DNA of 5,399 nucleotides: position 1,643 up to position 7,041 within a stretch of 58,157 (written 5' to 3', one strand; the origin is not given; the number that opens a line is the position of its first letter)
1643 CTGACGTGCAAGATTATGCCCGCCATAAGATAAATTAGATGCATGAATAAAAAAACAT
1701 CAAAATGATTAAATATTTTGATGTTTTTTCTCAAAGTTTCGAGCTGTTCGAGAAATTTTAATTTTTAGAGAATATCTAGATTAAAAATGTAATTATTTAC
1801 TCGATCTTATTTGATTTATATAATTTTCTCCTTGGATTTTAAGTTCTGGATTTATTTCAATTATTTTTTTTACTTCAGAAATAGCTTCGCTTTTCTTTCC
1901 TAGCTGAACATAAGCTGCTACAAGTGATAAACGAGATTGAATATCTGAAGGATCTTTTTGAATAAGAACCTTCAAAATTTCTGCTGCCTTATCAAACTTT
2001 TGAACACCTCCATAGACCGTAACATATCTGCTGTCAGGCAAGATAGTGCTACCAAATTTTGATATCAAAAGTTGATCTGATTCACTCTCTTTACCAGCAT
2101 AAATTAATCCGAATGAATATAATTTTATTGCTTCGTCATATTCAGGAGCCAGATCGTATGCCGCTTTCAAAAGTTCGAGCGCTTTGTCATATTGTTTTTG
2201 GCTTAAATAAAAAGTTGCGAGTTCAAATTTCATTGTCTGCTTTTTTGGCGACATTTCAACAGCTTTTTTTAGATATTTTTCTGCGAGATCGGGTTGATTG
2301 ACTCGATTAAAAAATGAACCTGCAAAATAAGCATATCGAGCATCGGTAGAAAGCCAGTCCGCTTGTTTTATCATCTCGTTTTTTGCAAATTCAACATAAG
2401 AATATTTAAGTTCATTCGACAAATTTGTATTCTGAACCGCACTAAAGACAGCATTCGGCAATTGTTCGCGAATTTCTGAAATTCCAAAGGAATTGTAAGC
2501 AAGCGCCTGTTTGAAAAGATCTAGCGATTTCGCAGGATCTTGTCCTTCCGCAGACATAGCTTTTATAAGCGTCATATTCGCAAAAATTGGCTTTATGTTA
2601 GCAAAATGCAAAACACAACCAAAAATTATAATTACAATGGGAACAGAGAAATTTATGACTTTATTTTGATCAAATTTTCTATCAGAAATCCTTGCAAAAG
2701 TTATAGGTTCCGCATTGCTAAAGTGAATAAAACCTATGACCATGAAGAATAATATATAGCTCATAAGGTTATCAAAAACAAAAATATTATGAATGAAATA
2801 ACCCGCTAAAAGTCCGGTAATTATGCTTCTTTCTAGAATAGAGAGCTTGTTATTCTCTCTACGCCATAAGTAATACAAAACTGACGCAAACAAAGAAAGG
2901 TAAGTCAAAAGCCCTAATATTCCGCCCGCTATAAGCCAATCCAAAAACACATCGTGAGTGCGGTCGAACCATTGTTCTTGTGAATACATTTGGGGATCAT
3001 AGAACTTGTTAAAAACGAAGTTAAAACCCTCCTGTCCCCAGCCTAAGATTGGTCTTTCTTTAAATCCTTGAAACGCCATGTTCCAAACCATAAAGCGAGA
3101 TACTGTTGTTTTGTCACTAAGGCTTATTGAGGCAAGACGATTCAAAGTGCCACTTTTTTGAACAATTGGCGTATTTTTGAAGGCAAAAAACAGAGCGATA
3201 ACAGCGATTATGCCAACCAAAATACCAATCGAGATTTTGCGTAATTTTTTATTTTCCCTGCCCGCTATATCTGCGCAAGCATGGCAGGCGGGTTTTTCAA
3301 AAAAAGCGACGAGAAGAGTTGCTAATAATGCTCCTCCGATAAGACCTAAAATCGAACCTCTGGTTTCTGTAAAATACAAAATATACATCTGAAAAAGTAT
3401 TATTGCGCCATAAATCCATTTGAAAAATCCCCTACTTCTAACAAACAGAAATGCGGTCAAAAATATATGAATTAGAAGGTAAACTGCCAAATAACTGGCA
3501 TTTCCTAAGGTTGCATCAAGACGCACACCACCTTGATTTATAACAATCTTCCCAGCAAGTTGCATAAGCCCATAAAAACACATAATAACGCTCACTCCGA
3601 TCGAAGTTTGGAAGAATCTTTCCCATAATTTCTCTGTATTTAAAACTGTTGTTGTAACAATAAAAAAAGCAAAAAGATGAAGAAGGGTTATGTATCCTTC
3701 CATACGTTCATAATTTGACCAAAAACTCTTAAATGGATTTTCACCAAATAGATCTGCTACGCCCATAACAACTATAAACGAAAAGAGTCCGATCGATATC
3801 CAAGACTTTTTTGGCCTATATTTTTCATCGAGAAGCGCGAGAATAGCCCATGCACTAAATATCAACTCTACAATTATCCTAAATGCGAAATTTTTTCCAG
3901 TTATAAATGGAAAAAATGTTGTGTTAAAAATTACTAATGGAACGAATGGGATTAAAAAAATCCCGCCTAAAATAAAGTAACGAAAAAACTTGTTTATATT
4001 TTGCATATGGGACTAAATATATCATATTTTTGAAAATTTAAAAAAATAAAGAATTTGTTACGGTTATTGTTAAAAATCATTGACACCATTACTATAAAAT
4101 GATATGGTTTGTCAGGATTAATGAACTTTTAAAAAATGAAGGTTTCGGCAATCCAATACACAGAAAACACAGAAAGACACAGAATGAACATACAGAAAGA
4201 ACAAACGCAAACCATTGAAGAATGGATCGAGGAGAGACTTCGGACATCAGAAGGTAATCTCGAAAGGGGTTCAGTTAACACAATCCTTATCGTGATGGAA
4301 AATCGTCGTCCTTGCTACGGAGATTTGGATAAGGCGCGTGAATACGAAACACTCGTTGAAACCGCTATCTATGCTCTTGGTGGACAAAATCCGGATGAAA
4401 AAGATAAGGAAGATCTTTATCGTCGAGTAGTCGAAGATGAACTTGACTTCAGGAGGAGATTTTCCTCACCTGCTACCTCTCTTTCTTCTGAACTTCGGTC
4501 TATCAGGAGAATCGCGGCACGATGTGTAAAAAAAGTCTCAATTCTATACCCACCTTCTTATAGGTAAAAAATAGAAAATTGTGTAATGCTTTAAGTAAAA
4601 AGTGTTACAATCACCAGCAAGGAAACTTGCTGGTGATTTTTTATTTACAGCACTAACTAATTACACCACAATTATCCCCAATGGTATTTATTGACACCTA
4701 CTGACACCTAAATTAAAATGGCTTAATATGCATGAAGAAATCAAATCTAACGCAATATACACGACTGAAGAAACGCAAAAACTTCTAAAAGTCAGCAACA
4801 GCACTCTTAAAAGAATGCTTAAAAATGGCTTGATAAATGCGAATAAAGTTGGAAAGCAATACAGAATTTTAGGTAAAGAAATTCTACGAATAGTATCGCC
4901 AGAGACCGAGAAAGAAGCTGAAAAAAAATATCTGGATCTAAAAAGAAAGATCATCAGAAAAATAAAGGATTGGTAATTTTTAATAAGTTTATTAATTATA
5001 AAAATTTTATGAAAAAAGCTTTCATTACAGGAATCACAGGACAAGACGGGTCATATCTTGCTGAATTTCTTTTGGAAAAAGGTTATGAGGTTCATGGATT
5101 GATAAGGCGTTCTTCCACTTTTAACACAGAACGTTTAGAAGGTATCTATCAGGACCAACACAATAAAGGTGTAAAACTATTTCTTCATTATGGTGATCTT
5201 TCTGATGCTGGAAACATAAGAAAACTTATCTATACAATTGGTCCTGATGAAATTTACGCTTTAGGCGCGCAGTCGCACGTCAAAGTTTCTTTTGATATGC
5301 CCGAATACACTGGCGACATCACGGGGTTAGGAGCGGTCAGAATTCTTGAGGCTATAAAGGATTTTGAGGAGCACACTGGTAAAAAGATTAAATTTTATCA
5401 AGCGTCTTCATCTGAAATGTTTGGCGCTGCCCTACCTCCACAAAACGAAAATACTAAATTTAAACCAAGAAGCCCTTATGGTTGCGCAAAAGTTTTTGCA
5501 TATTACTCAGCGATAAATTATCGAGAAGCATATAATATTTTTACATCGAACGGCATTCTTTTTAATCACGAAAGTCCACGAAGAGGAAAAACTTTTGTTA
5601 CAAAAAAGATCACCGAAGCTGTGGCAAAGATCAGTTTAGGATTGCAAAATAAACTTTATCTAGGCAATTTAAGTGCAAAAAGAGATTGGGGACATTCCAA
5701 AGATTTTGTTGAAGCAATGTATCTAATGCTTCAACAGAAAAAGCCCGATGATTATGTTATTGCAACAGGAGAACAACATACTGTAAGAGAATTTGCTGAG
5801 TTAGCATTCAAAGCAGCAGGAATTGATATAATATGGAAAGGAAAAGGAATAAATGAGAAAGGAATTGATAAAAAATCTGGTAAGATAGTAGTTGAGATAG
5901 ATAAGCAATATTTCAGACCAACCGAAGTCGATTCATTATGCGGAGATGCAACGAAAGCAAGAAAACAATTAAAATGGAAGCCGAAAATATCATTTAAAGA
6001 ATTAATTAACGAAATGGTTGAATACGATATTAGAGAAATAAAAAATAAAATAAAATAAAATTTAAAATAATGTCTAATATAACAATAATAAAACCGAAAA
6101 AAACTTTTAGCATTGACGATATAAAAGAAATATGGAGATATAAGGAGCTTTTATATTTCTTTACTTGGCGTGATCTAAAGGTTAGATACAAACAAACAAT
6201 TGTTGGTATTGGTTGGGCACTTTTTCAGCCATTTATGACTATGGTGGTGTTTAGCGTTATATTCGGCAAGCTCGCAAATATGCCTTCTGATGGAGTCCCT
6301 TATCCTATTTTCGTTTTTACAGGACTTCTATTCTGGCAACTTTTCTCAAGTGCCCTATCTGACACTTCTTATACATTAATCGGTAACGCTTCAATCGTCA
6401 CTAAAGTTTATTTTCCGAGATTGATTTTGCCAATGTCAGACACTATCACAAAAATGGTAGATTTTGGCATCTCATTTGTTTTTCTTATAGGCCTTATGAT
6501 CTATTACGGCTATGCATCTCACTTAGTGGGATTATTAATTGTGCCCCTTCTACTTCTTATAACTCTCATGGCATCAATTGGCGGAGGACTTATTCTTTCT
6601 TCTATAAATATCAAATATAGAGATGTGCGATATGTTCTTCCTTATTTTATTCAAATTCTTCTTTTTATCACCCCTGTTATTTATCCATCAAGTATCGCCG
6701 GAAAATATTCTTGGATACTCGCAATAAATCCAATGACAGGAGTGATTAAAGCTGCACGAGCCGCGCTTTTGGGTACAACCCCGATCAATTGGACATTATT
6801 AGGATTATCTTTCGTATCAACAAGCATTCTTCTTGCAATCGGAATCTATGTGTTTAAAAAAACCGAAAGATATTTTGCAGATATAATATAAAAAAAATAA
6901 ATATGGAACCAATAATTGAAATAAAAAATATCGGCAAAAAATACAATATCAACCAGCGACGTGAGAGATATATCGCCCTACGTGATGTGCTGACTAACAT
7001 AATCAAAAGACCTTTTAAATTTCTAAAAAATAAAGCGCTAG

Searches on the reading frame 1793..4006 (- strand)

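Call 15: search_protein_families(library=pfam, proteins=[window:1793-4006:-], max_evalue=0.001)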
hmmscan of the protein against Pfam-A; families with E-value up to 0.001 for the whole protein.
window:1793-4006:- (737 aa): 13 families
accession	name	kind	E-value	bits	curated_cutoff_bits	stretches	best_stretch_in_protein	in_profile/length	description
PF04932.20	Wzy_C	-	1.2e-20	74.3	31.7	1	203-370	3-149/149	O-Antigen ligase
PF14559.12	TPR_19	-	1.1e-14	55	25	2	571-622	6-57/68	Tetratricopeptide repeat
PF13428.12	TPR_14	-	6.3e-12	45.4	23.5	0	595-630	6-41/44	Tetratricopeptide repeat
PF13432.12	TPR_16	-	1.7e-10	41.6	32.7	1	570-622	11-63/65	Tetratricopeptide repeat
PF13181.12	TPR_8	-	2.6e-10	40.1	25.7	0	556-588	1-33/34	Tetratricopeptide repeat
PF07719.23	TPR_2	-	1.7e-09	37.5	27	0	594-623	5-34/34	Tetratricopeptide repeat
PF13424.12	TPR_12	-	6.2e-08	33.2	30.1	0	595-623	8-41/77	Tetratricopeptide repeat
PF12895.13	ANAPC3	-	8.9e-08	32.7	27.2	0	575-630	8-62/82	Anaphase-promoting complex, cyclosome, subunit 3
PF00515.34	TPR_1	-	3.2e-07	30.3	27.8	0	595-623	6-34/34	Tetratricopeptide repeat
PF23914.1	TPR_CcmH_CycH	-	7e-06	26.4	42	0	662-719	94-151/158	Cytochrome c-type biogenesis protein H TPR domain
PF14561.12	TPR_20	-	1.5e-05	25.7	25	0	573-613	7-45/90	Tetratricopeptide repeat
PF09797.15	NatB_MDM20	-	0.00067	19.2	27.6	0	669-714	204-249/379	N-acetyltransferase B complex (NatB) non catalytic subunit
PF25062.1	ARM_TT21_N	-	0.00086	19.5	40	0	594-657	104-168/222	Tetratricopeptide repeat protein 21 N-terminal ARM repeat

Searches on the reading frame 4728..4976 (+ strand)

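Call 89: search_protein_families(library=pfam, proteins=[window:4728-4976:+], max_evalue=0.001)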
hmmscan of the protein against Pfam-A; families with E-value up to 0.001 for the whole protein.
window:4728-4976:+ (82 aa): 1 family
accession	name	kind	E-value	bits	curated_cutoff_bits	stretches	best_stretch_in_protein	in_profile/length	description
PF12728.13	HTH_17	-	1.4e-10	41.7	27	1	11-54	2-45/51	Helix-turn-helix domain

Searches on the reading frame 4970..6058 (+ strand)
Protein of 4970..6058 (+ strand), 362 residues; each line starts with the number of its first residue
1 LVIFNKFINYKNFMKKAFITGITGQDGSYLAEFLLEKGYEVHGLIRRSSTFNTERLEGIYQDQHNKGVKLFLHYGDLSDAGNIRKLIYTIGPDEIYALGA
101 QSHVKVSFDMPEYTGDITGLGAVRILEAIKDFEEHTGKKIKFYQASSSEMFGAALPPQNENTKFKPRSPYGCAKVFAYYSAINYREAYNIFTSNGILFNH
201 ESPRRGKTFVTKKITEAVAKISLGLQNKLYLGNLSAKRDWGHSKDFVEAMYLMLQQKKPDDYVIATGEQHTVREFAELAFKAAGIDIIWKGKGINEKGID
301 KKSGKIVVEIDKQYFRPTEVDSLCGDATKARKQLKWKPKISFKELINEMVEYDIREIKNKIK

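Call 15: search_protein_families(library=pfam, proteins=[window:4970-6058:+], max_evalue=0.001)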
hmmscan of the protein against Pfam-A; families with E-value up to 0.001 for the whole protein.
window:4970-6058:+ (362 aa): 3 families
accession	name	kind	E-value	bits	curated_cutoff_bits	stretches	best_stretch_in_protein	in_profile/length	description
PF16363.11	GDP_Man_Dehyd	-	2.1e-144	481.5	27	1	18-349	1-332/332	GDP-mannose 4,6 dehydratase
PF01370.27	Epimerase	-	7.5e-65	219.1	20.9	1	18-265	2-240/240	NAD dependent epimerase/dehydratase family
PF05368.20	NmrA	-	0.00023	21.3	27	0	16-88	4-68/298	NmrA-like family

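Call 84: search_protein_families(library=ncbifam, proteins=[window:4970-6058:+], max_evalue=1e-10)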
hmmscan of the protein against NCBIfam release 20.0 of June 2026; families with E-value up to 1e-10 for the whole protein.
window:4970-6058:+ (362 aa): 5 families
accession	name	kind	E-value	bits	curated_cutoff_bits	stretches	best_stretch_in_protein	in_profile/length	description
TIGR01472.1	gmd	equivalog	2.3e-170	566.3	415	1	15-356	1-341/342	GDP-mannose 4,6-dehydratase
TIGR04180.1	EDH_00030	hypoth_equivalog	4.5e-25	88.3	475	1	18-340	2-296/297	NAD-dependent 4,6-dehydratase LegB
TIGR01181.1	dTDP_gluc_dehyt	equivalog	9e-24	84.1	365.1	1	18-353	3-311/321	dTDP-glucose 4,6-dehydratase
TIGR02622.1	CDP_4_6_dhtase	equivalog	1.2e-19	70.7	278.45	1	15-135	5-121/352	CDP-glucose 4,6-dehydratase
TIGR01179.1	galE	equivalog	2.1e-11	43.2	262.3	0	18-352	3-324/332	UDP-glucose 4-epimerase GalE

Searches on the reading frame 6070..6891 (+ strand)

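Call 15: search_protein_families(library=pfam, proteins=[window:6070-6891:+], max_evalue=0.001)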
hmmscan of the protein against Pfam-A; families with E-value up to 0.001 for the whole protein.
window:6070-6891:+ (273 aa): 1 family
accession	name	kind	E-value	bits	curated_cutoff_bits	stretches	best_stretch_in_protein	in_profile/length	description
PF01061.29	ABC2_membrane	-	1.5e-14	54.5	26.9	1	28-233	3-210/211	ABC-2 type transporter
